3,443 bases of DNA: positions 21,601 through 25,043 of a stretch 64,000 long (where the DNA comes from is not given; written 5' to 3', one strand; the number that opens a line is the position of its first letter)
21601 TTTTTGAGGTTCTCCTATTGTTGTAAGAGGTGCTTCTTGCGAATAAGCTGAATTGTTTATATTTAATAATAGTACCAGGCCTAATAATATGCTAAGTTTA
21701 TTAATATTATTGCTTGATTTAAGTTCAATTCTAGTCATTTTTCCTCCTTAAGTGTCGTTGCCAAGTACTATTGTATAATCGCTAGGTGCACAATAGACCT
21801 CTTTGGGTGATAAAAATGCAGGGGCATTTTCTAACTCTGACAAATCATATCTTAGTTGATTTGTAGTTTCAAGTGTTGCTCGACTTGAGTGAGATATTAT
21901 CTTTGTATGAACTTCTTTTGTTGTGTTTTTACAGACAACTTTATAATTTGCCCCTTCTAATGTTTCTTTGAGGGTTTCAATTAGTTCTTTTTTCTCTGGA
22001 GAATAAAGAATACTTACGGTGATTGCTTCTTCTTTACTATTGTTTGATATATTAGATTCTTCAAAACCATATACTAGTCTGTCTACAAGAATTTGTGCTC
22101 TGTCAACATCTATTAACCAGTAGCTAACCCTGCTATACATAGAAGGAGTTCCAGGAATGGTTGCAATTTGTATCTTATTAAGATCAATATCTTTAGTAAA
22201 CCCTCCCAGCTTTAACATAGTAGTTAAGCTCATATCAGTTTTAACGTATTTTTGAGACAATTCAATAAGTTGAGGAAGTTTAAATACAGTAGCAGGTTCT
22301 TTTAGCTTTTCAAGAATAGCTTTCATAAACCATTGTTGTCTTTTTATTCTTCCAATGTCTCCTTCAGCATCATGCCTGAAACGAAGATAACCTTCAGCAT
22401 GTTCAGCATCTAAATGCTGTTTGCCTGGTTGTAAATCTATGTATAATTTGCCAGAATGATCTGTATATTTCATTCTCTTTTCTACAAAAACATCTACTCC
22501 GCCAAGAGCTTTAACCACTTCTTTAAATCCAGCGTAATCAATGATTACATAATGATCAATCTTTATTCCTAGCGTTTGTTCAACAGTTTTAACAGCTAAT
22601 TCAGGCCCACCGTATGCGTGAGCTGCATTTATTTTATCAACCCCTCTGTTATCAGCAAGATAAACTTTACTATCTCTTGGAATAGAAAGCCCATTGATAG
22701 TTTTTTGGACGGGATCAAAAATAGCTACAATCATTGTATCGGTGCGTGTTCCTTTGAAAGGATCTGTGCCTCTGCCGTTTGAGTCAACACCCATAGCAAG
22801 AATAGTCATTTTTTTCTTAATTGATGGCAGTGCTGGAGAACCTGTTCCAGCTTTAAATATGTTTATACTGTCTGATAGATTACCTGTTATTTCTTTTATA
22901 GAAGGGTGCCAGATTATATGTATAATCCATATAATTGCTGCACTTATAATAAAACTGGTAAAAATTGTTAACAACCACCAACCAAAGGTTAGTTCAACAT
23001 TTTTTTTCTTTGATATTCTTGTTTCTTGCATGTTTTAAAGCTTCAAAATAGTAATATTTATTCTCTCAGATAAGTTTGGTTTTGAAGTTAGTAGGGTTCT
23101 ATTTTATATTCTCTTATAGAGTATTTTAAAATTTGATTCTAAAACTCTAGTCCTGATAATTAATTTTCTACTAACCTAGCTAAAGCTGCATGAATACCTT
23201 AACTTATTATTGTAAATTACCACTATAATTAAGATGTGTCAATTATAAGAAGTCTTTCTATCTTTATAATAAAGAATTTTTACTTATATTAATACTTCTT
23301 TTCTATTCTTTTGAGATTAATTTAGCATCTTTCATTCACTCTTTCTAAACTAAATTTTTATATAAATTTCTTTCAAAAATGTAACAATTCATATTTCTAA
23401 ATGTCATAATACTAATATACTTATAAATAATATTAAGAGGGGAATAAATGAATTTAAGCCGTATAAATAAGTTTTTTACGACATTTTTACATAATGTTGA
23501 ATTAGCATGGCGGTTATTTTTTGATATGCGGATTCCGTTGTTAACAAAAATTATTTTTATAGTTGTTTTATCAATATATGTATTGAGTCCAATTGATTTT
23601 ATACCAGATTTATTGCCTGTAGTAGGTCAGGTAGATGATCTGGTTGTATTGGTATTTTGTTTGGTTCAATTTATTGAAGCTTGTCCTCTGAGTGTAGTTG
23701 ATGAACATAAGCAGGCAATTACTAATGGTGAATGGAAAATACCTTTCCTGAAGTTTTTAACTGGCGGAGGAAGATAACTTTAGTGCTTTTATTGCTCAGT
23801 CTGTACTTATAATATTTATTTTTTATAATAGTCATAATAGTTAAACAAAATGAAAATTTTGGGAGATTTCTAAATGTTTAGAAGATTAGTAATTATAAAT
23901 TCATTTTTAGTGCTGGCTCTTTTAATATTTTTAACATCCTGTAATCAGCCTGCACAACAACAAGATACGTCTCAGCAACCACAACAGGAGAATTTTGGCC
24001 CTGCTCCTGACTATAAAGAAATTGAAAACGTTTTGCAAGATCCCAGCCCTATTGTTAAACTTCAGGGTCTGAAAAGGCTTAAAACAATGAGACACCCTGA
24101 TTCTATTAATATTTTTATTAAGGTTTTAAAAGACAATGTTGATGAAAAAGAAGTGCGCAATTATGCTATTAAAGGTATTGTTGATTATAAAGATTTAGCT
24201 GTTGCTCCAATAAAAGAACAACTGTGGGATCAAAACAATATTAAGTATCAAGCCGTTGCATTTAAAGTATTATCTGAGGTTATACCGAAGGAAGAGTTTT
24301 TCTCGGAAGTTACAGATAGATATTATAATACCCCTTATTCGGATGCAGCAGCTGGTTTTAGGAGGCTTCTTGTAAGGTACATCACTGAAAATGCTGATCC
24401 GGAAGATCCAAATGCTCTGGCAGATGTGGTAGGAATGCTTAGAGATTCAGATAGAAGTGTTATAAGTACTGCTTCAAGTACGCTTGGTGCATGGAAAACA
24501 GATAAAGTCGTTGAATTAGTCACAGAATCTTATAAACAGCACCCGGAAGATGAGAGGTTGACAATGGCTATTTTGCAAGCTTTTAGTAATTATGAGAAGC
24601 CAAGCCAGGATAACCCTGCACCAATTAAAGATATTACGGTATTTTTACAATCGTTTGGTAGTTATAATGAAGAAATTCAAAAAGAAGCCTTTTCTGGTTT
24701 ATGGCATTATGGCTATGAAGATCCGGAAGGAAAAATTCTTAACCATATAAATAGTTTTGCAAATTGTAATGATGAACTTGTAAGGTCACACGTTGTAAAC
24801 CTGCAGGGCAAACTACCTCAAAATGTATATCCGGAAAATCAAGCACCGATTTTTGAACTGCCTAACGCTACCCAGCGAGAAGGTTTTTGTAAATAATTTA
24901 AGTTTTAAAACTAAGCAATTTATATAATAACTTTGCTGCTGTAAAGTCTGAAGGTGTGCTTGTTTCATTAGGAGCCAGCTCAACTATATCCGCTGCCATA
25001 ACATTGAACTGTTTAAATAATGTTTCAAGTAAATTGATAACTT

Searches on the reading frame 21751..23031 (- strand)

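Call 37: search_protein_families(library=pfam, proteins=[window:21751-23031:-], max_evalue=0.00001)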
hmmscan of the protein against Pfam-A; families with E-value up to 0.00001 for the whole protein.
window:21751-23031:- (427 aa): 1 family
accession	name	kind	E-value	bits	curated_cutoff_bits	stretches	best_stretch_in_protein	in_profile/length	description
PF03816.19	LytR_cpsA_psr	-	2.4e-49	167.8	24.6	1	96-244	1-149/150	LytR_cpsA_psr family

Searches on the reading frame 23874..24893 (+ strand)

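Call 37: search_protein_families(library=pfam, proteins=[window:23874-24893:+], max_evalue=0.00001)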
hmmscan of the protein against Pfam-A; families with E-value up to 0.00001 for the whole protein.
window:23874-24893:+ (340 aa): 1 family
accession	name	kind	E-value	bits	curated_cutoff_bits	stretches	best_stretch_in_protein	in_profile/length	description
PF13646.12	HEAT_2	-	1.3e-12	48.3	27.7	0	52-129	6-83/88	HEAT repeats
